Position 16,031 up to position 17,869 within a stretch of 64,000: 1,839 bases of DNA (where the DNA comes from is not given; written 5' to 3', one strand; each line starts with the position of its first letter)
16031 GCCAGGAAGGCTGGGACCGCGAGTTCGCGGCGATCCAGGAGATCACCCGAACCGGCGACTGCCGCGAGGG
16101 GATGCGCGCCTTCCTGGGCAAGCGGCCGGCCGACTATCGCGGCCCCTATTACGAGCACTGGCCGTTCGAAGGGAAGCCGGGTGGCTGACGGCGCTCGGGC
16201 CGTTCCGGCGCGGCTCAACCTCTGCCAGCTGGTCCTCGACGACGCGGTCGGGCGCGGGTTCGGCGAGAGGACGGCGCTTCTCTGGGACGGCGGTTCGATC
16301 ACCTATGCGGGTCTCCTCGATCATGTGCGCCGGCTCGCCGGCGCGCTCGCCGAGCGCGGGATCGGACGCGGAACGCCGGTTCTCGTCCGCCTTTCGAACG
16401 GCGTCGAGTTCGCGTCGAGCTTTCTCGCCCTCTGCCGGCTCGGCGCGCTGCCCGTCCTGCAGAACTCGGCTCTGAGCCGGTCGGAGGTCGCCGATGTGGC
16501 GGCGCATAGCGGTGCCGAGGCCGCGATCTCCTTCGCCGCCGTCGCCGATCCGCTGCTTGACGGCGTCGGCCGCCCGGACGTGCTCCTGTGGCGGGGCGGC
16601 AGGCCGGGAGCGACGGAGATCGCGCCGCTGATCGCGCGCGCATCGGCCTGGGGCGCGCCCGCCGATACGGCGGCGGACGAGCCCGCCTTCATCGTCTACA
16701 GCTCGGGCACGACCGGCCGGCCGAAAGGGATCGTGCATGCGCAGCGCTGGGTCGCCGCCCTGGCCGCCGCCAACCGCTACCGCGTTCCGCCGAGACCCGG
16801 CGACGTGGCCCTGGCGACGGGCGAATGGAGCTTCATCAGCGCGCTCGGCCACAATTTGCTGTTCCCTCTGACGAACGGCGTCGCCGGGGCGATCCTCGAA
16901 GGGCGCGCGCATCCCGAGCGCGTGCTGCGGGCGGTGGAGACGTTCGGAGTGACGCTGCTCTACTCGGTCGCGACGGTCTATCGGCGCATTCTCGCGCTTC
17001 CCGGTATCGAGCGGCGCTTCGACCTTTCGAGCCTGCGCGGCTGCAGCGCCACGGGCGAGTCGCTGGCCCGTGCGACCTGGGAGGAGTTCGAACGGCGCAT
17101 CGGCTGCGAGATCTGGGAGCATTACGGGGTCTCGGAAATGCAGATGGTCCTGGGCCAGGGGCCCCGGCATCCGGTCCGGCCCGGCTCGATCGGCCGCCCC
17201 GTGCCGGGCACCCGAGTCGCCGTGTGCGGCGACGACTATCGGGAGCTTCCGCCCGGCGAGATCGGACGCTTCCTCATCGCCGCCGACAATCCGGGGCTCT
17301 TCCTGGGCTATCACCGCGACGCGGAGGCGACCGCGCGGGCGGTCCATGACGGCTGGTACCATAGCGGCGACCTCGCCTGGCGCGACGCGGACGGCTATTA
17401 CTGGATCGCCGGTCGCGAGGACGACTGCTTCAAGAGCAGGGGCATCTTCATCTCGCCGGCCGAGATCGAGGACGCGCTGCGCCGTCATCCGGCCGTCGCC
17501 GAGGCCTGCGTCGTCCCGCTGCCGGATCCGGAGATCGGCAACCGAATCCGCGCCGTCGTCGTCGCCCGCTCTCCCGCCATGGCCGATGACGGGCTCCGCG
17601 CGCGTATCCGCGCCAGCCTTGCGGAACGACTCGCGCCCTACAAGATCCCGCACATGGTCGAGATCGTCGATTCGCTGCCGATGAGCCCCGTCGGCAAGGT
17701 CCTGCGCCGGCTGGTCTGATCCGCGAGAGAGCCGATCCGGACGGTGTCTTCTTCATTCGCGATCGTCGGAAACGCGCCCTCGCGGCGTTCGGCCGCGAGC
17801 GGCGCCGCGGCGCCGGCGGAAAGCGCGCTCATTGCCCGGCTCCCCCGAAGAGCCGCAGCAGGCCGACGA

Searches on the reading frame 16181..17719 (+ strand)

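Call 3: search_protein_families(library=pfam, proteins=[window:16181-17719:+], max_evalue=0.01)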
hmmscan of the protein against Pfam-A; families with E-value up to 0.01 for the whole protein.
window:16181-17719:+ (512 aa): 2 families
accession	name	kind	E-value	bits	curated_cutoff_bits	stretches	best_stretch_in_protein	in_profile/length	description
PF00501.34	AMP-binding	-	5.5e-66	223.4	29.9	1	25-378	6-384/384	AMP-binding enzyme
PF13193.12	AMP-binding_C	-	8.1e-18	65.6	24.5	1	428-506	1-76/76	AMP-binding enzyme C-terminal domain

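Call 43: search_protein_families(library=ncbifam, proteins=[window:16181-17719:+], max_evalue=1e-10)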
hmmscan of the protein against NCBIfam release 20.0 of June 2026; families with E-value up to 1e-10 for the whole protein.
window:16181-17719:+ (512 aa): 95 families (the best 25 are shown)
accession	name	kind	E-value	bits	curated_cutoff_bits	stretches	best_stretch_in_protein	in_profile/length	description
TIGR02262.1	benz_CoA_lig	subfamily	6.5e-87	292.4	375.25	1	12-509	3-502/508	benzoate-CoA ligase family protein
NF004837.0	PRK06187.1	subfamily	1.6e-82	277.5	476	1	27-511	21-517/531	long-chain-fatty-acid--CoA ligase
NF047394.1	AcylCoAsynMbcS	equivalog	1.5e-77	261.4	850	1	39-509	41-513/525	acyl-CoA synthetase MbcS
NF003313.0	PRK04319.1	equivalog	9.1e-73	245.4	729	1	11-511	42-556/574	acetate--CoA ligase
NF053567.1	HBDA_AROS1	equivalog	1.5e-72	244.6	1000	1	11-509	11-512/523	3-hydroxybenzoate--CoA ligase HbdA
NF006182.0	PRK08316.1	subfamily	4.1e-69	233.4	663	1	27-510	24-511/523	fatty acyl-CoA synthetase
NF005676.0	PRK07470.1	equivalog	8.2e-67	226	774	1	12-512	20-525/544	acyl-CoA synthetase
NF004114.0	PRK05605.1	equivalog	2.6e-64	217.5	766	1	162-512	217-565/575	long-chain-fatty-acid--CoA ligase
NF006181.0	PRK08314.1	subfamily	1.1e-63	215.4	705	1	159-510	197-548/563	long-chain-fatty-acid--CoA ligase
TIGR02188.1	Ac_CoA_lig_AcsA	equivalog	2.7e-63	214.2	724.95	1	154-512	227-601/629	acetate--CoA ligase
NF001208.0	PRK00174.1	subfamily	2.7e-62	211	657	1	152-512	243-616/649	acetate--CoA ligase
NF005857.1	PRK07786.1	exception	4.5e-61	206.9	733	1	29-509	24-505/513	fatty-acid--CoA ligase FadD5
NF004822.0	PRK06178.1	equivalog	6.1e-60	203.4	782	1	154-508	201-559/571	acyl-CoA synthetase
NF009071.0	PRK12406.1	subfamily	2.3e-59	201.2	701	1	162-510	149-496/510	acyl-CoA synthetase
NF005702.0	PRK07514.1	subfamily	3e-59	200.7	558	1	35-510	25-494/506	malonyl-CoA synthase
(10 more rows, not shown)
